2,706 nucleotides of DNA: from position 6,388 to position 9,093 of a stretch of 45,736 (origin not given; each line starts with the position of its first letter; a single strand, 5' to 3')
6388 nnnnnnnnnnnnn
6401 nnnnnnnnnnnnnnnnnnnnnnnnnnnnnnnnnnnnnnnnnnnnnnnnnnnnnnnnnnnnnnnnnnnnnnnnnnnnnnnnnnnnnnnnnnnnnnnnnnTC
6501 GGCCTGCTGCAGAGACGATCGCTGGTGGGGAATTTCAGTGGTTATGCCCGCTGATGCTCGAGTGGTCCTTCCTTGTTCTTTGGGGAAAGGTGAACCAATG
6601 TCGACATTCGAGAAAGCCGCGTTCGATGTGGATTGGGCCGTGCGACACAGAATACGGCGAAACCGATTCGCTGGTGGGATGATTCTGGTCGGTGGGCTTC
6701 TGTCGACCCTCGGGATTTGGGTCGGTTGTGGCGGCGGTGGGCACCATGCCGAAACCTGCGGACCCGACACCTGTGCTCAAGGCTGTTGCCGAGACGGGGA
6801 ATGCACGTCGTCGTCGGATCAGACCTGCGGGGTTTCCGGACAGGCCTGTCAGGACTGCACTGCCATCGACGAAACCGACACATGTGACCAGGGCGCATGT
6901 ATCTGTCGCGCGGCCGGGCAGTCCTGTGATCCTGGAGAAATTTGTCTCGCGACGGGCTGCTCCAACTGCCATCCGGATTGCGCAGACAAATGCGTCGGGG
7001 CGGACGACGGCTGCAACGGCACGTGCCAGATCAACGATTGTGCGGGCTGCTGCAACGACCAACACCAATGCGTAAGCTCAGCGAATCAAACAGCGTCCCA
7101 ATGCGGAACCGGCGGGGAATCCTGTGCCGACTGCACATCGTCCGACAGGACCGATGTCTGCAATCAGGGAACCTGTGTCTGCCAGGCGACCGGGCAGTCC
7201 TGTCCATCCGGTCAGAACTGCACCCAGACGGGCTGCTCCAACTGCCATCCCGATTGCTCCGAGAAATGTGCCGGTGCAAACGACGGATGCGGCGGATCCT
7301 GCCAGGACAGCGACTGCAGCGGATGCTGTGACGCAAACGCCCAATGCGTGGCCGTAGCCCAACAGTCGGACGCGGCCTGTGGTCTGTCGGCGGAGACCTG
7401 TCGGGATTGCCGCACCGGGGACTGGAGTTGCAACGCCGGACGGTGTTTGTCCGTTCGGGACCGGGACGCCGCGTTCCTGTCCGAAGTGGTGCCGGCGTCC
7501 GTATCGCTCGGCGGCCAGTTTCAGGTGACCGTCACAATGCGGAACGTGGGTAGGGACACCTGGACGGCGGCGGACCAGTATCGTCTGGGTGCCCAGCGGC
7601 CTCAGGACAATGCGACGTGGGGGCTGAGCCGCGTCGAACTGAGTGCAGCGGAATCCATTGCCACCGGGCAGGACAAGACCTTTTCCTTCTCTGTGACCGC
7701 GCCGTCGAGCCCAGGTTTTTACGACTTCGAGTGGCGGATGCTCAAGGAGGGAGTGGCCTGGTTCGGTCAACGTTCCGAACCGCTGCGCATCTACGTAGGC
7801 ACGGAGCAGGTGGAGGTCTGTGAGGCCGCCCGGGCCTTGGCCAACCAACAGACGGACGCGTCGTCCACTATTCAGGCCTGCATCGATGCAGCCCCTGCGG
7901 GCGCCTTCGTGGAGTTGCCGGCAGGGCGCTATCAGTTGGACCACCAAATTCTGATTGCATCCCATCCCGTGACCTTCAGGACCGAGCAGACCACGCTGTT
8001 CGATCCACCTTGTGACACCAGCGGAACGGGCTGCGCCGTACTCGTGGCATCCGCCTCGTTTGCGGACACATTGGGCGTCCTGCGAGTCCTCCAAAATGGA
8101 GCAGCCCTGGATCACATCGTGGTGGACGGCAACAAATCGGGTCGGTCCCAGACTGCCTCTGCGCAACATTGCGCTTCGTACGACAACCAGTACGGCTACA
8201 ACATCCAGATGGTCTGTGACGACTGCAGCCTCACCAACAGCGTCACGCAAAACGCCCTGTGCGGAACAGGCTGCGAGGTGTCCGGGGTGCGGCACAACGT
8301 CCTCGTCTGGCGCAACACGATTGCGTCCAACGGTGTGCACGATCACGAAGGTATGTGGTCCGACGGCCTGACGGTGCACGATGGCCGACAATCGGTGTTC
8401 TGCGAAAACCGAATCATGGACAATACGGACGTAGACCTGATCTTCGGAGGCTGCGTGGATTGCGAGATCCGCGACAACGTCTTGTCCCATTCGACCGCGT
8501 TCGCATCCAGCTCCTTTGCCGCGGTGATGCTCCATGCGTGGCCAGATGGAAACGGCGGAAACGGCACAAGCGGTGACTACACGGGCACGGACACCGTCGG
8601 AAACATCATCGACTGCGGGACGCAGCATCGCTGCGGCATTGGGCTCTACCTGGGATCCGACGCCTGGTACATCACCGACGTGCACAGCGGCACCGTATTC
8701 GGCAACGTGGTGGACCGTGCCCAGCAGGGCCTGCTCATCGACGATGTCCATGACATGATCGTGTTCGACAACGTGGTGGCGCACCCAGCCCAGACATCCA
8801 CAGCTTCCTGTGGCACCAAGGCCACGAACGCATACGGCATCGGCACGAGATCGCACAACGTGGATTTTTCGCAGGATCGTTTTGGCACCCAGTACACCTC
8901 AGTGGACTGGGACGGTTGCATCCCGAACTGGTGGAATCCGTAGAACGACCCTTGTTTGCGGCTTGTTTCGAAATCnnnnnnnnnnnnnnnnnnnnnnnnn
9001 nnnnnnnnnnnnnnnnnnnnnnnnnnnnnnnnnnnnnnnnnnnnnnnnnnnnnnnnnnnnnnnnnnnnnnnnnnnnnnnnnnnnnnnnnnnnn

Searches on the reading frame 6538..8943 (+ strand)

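Call 51: search_protein_families(library=pfam, proteins=[window:6538-8943:+], max_evalue=0.01)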
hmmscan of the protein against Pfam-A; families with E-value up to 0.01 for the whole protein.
window:6538-8943:+ (801 aa): 2 families
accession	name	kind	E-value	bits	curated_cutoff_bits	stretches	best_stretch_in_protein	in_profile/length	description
PF16158.11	N_BRCA1_IG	-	3.7e-07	31.1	28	1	322-412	8-101/108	Ig-like domain from next to BRCA1 gene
PF05048.19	NosD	-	0.00017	21.6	23.6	0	540-657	71-178/212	Periplasmic copper-binding protein (NosD)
